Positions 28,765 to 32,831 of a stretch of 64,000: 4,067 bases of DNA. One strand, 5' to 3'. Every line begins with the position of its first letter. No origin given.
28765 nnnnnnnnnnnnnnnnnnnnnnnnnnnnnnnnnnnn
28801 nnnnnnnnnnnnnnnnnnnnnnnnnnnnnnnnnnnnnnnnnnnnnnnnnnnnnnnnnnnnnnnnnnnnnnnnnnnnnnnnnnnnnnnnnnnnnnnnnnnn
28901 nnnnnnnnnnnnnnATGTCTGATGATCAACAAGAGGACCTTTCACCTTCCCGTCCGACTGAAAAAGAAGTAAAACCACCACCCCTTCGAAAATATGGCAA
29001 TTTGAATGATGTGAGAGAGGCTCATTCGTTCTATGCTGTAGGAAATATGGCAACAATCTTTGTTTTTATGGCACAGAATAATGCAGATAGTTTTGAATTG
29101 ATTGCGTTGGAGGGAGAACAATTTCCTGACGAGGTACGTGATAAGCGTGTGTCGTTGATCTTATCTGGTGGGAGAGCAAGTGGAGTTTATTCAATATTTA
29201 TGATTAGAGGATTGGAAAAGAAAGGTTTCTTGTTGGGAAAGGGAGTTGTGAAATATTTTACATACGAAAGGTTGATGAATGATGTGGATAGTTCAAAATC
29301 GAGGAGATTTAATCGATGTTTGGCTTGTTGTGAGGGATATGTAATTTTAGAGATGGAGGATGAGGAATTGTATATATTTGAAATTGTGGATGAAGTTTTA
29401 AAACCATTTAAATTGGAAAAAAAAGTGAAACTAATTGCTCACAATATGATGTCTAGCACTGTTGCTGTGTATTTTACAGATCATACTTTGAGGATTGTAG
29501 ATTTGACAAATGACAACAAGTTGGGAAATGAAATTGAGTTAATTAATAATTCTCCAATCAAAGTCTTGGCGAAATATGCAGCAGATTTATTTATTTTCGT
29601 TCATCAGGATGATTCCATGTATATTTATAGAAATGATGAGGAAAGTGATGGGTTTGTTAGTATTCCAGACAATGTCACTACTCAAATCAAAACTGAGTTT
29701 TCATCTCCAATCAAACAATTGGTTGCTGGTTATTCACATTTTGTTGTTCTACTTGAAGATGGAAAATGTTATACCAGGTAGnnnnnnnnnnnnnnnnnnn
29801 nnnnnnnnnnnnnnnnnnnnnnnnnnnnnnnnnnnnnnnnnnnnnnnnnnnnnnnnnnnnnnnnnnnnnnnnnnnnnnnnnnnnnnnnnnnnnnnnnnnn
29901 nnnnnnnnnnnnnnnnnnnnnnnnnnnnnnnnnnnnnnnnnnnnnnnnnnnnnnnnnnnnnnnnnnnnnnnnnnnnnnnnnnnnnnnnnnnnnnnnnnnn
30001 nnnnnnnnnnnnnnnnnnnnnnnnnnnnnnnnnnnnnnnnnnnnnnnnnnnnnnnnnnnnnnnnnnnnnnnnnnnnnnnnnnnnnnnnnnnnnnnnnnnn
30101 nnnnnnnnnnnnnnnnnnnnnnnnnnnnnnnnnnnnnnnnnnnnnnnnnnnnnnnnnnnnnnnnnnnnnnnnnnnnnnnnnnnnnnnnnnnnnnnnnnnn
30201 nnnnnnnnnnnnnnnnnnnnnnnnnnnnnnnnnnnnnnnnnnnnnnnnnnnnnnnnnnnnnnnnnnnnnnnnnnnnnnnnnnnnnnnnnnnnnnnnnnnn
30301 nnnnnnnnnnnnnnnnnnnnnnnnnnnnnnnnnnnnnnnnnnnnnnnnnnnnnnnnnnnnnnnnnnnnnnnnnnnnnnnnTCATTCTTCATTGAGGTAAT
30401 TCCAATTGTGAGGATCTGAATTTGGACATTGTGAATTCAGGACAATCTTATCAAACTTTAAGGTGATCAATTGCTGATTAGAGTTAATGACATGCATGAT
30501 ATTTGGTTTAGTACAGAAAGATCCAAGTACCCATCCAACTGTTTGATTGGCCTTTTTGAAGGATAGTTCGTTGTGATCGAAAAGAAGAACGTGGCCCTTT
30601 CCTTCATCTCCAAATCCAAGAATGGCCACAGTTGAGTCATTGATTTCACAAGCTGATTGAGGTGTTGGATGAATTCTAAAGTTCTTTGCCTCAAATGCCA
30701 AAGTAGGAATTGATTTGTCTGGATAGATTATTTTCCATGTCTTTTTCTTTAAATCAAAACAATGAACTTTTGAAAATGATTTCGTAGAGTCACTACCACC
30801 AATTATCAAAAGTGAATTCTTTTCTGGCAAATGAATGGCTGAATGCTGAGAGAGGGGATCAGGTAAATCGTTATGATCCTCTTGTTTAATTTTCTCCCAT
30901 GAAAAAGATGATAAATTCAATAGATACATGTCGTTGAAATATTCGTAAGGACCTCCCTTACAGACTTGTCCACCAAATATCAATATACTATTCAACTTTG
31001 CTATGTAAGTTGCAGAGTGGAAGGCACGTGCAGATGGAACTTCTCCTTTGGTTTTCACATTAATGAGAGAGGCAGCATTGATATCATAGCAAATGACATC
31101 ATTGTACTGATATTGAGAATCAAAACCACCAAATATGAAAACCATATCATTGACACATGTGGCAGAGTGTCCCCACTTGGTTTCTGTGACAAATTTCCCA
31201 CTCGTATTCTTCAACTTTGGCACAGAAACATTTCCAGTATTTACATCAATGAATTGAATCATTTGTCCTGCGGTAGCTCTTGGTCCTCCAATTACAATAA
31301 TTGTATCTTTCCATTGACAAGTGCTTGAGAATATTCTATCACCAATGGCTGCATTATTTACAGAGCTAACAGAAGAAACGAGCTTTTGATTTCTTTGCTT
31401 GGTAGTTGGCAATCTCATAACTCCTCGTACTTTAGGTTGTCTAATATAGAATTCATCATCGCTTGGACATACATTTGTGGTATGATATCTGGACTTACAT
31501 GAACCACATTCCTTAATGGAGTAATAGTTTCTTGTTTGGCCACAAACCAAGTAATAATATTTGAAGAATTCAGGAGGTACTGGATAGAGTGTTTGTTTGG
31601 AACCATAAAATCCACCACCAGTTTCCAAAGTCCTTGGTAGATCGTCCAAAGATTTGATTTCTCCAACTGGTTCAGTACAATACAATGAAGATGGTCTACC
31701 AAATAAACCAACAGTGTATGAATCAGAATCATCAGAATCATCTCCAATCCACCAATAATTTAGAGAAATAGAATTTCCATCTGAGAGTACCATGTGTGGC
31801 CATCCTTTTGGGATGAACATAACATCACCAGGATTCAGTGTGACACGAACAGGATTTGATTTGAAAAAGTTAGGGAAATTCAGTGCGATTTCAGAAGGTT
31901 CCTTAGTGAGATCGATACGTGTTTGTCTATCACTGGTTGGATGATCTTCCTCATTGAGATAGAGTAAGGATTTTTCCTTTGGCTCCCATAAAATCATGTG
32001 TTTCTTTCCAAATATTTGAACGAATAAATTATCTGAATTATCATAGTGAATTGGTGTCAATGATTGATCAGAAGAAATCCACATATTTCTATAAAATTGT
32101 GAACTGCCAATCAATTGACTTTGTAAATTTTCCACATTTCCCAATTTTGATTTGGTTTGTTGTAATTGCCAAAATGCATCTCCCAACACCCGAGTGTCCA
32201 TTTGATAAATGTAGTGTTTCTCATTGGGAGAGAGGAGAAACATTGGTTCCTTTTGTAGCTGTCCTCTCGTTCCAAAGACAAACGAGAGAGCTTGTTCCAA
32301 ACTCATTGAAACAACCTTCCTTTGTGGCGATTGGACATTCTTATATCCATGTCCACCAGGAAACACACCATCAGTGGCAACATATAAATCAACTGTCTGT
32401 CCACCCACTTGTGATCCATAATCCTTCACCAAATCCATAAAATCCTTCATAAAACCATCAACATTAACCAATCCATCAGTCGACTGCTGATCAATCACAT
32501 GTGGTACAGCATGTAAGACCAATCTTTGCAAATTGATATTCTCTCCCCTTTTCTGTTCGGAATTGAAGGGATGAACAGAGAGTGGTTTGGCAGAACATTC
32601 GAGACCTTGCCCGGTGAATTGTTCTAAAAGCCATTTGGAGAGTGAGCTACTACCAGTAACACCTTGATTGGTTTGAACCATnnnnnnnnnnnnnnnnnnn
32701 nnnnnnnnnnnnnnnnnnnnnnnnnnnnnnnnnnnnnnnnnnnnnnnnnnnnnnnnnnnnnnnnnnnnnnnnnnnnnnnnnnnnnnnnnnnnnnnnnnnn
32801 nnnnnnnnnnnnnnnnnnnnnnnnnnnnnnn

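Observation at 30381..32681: JmjC oxygenase fused to a Kelch propeller: possible wybutosine-pathway-type (TYW4/TYW5-like) or novel hydroxylase architecture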

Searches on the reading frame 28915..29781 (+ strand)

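Call 45: search_protein_families(library=pfam, proteins=[window:28915-29781:+], max_evalue=0.00001)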
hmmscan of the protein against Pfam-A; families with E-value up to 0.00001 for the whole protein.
window:28915-29781:+ (288 aa): 0 families

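Call 79: search_protein_families(library=pfam, proteins=[window:28915-29781:+], max_evalue=0.1)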
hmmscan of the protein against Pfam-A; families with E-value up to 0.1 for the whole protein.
window:28915-29781:+ (288 aa): 2 families
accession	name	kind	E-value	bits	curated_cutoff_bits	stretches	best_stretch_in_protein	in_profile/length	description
PF13540.12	RCC1_2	-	0.00012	22.2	22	1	266-287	1-22/30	Regulator of chromosome condensation (RCC1) repeat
PF25390.1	WD40_RLD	-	0.075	12.8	150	1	256-287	239-269/363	RCC1-like domain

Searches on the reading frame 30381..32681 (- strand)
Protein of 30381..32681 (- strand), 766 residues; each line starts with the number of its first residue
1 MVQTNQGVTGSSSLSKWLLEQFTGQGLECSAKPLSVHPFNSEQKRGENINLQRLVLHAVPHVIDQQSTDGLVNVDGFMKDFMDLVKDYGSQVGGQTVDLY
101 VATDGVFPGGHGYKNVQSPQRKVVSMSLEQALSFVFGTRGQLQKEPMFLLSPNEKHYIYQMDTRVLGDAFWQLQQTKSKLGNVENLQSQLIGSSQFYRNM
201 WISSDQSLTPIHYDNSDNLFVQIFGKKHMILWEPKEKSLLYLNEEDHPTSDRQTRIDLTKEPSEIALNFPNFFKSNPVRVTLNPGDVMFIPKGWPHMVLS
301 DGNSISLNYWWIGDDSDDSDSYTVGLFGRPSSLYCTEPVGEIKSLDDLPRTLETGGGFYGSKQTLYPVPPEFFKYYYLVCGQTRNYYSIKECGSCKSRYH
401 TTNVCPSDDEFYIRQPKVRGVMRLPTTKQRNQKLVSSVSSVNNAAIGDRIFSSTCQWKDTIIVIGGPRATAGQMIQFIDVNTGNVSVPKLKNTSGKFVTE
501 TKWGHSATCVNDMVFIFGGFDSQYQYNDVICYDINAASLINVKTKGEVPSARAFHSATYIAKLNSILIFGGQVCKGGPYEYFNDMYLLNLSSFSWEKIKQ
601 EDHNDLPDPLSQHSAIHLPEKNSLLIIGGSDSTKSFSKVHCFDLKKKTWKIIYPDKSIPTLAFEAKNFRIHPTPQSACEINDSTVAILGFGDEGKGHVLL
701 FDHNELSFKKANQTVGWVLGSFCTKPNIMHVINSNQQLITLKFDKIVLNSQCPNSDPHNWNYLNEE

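Call 3: search_protein_families(library=pfam, proteins=[window:30381-32681:-], max_evalue=1)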
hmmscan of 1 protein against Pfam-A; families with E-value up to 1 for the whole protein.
window:30381-32681:- (766 aa): 14 families
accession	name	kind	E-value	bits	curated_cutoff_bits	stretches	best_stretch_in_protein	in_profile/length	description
PF24681.1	Kelch_KLHDC2_KLHL20_DRC7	-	3.5e-36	125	50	1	454-660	4-202/221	KLHDC2/KLHL20/DRC7 Kelch-repeats domain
PF13621.12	Cupin_8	-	3.2e-30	106.3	27.4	1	51-311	6-246/252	Cupin-like domain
PF13418.12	Kelch_4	-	2.3e-24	85.5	21.6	3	551-601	1-45/49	Galactose oxidase, central domain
PF24981.1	Beta-prop_ATRN-LZTR1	-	2.8e-22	79.8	50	2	514-658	1-144/289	Attractin/LZTR1 beta-propeller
PF13415.12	Kelch_3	-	2.7e-21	75.6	22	3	511-560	1-48/48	Galactose oxidase, central domain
PF13964.12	Kelch_6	-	3.8e-19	68.4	25.3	3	503-538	3-39/50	Kelch motif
PF01344.31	Kelch_1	-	8.9e-14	51.1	20.1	2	622-651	12-41/46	Kelch motif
PF13854.13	Kelch_HCF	-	4.9e-10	39.6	113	1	491-621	8-133/345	Host cell factor, Kelch-repeats domain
PF08007.18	JmjC_2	-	5.1e-09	36.2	22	1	187-306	15-114/127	JmjC domain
PF07646.21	Kelch_2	-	3.4e-06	27.2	21.3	1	621-650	11-42/48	Kelch motif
PF02373.28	JmjC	-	6.9e-05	23.7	24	1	202-307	4-110/114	JmjC domain, hydroxylase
PF00190.28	Cupin_1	-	0.00025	21.1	22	1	204-322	41-123/151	Cupin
PF24996.1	NANM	-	0.0036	16.7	45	1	496-586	48-138/350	N-acetylneuraminate epimerase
PF07883.17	Cupin_2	-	0.11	12.6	27.2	1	279-304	37-62/70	Cupin domain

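Call 4: search_protein_families(library=ncbifam, proteins=[window:30381-32681:-], max_evalue=1)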
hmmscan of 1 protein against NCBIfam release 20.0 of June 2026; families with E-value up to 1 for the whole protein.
window:30381-32681:- (766 aa): 2 families
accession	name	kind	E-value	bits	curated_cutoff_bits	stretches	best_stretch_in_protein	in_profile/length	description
TIGR03548.1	mutarot_permut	subfamily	2.8e-07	30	243.2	1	492-652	54-201/323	cyclically-permuted mutarotase family protein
TIGR03547.1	muta_rot_YjhT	subfamily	0.0031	16.7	256.35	1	556-632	56-129/346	YjhT family mutarotase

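Call 5: search_solved_structures(query=window:30381-32681:-, max_evalue=1, show_alignments=3)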
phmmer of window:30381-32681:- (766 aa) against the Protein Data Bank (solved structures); distinct sequences matched with E-value up to 1: 111 (the best 60 are shown).
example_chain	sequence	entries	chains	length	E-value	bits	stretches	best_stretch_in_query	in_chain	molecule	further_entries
9mey_B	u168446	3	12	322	4.4e-22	81.2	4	502-655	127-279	Leucine-zipper-like transcriptional regulator 1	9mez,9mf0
7kzm_A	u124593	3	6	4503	4.8e-20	74.5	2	514-665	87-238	Heavy chain alpha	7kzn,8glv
3kcx_A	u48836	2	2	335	1.7e-15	59.5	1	192-316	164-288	Hypoxia-inducible factor 1-alpha inhibitor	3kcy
6h9j_A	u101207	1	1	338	1.7e-15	59.4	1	192-316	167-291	Hypoxia-inducible factor 1-alpha inhibitor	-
1h2k_A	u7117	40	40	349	1.8e-15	59.3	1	192-316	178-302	FACTOR INHIBITING HIF1 | HYPOXIA-INDUCIBLE FACTOR 1-ALPHA INHIBITOR | Hypoxia-inducible factor 1 alpha inhibitor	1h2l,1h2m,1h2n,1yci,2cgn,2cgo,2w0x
5op8_A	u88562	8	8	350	1.9e-15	59.3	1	192-316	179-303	Hypoxia-inducible factor 1-alpha inhibitor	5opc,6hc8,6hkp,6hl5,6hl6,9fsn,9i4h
5op6_A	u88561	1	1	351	1.9e-15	59.3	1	192-316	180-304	Hypoxia-inducible factor 1-alpha inhibitor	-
1mze_A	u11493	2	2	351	1.9e-15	59.3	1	192-316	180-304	factor inhibiting HIF1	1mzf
2y0i_A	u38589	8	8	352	1.9e-15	59.3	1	192-316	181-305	HYPOXIA-INDUCIBLE FACTOR 1-ALPHA INHIBITOR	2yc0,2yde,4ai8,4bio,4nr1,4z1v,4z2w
1iz3_A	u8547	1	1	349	1.9e-15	59.3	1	192-316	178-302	FIH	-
9d1i_A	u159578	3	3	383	2.8e-15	58.7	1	453-593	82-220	Kelch domain-containing protein 3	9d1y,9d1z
5jwk_A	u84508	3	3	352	6.6e-15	57.5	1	192-316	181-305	Hypoxia-inducible factor 1-alpha inhibitor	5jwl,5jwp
2xum_A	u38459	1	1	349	9.2e-15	57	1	192-316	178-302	HYPOXIA-INDUCIBLE FACTOR 1-ALPHA INHIBITOR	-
3d8c_A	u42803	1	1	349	1.6e-14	56.2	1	192-316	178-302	Hypoxia-inducible factor 1 alpha inhibitor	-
2ilm_A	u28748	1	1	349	2.2e-14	55.8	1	192-316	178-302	Hypoxia-inducible factor 1 alpha inhibitor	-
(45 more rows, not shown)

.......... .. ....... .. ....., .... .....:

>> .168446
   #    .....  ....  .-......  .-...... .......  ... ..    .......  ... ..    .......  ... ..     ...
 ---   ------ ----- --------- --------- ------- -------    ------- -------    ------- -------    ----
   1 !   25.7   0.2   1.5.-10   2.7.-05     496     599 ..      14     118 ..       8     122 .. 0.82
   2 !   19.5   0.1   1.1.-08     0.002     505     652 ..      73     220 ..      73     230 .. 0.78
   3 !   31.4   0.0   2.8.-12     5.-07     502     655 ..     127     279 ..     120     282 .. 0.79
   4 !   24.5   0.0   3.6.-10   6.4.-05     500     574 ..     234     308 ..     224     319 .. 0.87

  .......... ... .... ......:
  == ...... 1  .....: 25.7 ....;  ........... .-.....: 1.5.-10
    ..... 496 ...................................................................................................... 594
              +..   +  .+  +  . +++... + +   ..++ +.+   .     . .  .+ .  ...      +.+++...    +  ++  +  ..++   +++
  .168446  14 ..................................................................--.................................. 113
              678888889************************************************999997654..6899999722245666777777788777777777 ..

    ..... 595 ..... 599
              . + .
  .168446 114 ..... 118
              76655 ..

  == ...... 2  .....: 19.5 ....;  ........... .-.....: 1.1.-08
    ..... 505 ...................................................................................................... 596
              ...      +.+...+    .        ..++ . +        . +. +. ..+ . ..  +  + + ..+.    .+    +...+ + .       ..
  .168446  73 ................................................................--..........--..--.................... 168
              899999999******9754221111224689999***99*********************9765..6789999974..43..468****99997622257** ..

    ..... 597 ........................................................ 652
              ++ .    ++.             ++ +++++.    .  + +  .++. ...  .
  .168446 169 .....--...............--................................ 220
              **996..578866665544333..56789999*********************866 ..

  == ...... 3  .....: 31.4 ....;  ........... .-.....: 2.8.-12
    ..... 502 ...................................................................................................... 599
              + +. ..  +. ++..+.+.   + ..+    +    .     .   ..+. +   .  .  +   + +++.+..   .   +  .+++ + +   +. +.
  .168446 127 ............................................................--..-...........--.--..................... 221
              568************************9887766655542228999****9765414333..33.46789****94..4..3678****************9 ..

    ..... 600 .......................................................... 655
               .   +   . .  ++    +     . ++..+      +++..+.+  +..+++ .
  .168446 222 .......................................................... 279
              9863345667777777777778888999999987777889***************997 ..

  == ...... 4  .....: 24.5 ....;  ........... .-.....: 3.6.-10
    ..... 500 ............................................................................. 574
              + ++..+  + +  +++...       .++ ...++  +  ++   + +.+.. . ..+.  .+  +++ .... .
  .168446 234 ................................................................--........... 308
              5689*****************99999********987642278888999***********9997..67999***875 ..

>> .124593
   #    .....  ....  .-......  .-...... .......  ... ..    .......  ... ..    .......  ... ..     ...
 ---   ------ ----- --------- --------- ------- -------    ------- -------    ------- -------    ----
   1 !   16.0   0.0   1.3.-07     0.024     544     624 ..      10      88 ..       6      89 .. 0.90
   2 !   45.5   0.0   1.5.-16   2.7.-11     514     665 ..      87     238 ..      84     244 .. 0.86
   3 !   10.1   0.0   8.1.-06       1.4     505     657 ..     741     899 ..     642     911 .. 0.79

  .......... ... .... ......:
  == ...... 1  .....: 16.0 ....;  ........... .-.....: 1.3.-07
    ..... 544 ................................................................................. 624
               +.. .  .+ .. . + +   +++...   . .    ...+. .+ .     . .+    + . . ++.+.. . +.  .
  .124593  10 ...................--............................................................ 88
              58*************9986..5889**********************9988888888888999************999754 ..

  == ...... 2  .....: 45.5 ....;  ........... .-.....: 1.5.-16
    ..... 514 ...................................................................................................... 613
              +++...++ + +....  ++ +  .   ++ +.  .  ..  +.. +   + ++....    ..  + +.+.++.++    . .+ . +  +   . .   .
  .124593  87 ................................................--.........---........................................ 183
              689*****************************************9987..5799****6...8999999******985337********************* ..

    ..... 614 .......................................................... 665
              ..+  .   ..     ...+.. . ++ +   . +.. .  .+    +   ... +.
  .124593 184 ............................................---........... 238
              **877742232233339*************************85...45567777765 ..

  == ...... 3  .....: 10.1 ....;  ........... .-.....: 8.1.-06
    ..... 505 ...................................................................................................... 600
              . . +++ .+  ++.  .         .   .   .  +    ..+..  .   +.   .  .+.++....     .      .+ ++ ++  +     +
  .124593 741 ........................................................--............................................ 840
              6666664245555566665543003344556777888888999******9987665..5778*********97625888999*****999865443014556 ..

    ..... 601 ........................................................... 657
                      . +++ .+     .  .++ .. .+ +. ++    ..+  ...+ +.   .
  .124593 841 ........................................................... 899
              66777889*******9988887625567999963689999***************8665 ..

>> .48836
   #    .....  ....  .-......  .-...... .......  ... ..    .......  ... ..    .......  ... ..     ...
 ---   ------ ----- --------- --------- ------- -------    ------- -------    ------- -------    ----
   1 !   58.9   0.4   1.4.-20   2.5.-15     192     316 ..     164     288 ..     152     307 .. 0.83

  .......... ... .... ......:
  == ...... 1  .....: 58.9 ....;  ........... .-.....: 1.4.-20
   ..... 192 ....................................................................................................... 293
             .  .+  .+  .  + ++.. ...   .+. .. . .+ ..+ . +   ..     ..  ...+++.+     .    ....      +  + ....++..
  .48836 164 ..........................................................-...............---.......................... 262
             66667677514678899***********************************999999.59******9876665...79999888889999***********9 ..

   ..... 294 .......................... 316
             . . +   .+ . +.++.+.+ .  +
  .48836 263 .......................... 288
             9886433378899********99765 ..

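Call 6: find_homologous_proteins(query=window:30381-32681:-, max_evalue=0.001)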
Query window:30381-32681:- (766 aa): 3 proteins with E <= 0.001 among 7134 candidates.
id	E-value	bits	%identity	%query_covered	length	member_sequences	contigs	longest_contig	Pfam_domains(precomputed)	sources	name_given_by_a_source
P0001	0.0e+0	1804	100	100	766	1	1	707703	PF07646.22,PF13418.13,PF24681.2,PF13854.13,PF13415.13,PF13621.13,PF24981.2,PF01344.32,PF08007.19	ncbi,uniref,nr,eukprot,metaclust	ncbi:predicted protein [Naegleria gruberi]|uniref:Predicted protein n=1 Tax=Naegleria gruberi TaxID=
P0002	9.0e-10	56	23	21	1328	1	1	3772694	PF25168.2,PF24681.2,PF24805.2,PF25048.2,PF24017.3,PF01344.32,PF24817.2,PF25210.2,PF23393.3,PF23609.2,PF13964.13,PF13854.13,PF00400.39,PF23414.2,PF07646.22,PF13418.13,PF25174.2,PF24814.2,PF13415.13,PF23381.2,PF25173.2,PF25171.2,PF24981.2,PF25175.2,PF24796.2,PF23409.2,PF24996.1,PF25172.2,PF24782.3,PF2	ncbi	ncbi:hypothetical protein RCL1_001441 [Eukaryota sp. TZLM3-RCL]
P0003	1.1e-4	39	33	11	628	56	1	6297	PF13418.13,PF24681.2,PF13854.13,PF13415.13,PF24981.2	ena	-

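Call 7: find_encoding_contigs(protein=window:30381-32681:-, flank=10000, max_places=6)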
Protein window:30381-32681:- (766 aa): no gene with exactly this product is on record in the collection.

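Call 24: predict_structure(protein=window:30381-32681:-)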
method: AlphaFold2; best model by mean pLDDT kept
length: 766 residues; sequences in the alignment: 1
mean_pLDDT: 31.3   pTM: 0.22
mean pLDDT of the five models: 31.3, 24.7, 23.7, 23.5, 23.1
residues with pLDDT >= 90: 0; 70-90: 0; 50-70: 0; < 50: 766
segments of 3 or more residues with pLDDT < 50: 1-766
pLDDT, mean of each block of 10 residues (from residue 1): 26 38 31 31 32 34 32 40 45 41 29 30 39 37 24 26 35 38 36 32 31 34 37 43 40 44 33 34 30 30 27 35 28 26 35 31 26 26 26 27 24 22 22 23 25 25 27 30 32 29 30 30 31 30 25 21 26 26 27 29 28 29 33 33 36 32 25 25 33 35 37 37 39 35 35 34 27
secondary structure, 60 per line:
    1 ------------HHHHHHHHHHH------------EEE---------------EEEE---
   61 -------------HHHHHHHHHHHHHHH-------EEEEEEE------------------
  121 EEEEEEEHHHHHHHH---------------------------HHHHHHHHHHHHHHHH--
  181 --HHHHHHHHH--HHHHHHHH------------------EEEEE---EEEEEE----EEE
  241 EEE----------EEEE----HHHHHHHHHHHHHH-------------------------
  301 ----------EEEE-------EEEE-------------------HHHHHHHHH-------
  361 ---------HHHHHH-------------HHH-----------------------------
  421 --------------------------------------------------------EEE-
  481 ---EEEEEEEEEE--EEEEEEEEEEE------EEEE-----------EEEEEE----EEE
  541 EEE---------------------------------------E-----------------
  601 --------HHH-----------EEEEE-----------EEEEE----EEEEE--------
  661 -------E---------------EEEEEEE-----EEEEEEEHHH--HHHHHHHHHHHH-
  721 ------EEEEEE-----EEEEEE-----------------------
elements in order (helices of 4 or more, strands of 3 or more residues): H13-23 E36-38 E54-57 H74-88 E96-102 E121-127 H128-135 H163-178 H183-191 H194-201 E220-224 E228-233 E238-243 E254-257 H262-275 E311-314 E322-325 H345-353 H370-375 E477-479 E484-493 E496-506 E513-516 E528-533 E538-543 E623-627 E639-643 E648-652 E684-690 E696-702 H708-719 E727-732 E738-743

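Call 73: find_related_loci(query=window:30381-32681:-, collection=viral_contigs, flank=5000)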
Query window:30381-32681:- (766 aa) in viral_contigs; peptide patterns used: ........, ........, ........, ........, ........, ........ (x = any residue, [..] = any of these).
3 stretches matched a pattern, but none encodes a relative of the query by tblastn (E <= 1e-3).

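Call 74: find_related_loci(query=window:30381-32681:-, collection=metagenome_contigs, flank=5000)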
Query window:30381-32681:- (766 aa) in metagenome_contigs; peptide patterns used: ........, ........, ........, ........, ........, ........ (x = any residue, [..] = any of these).
199 stretches matched a pattern, but none encodes a relative of the query by tblastn (E <= 1e-3).
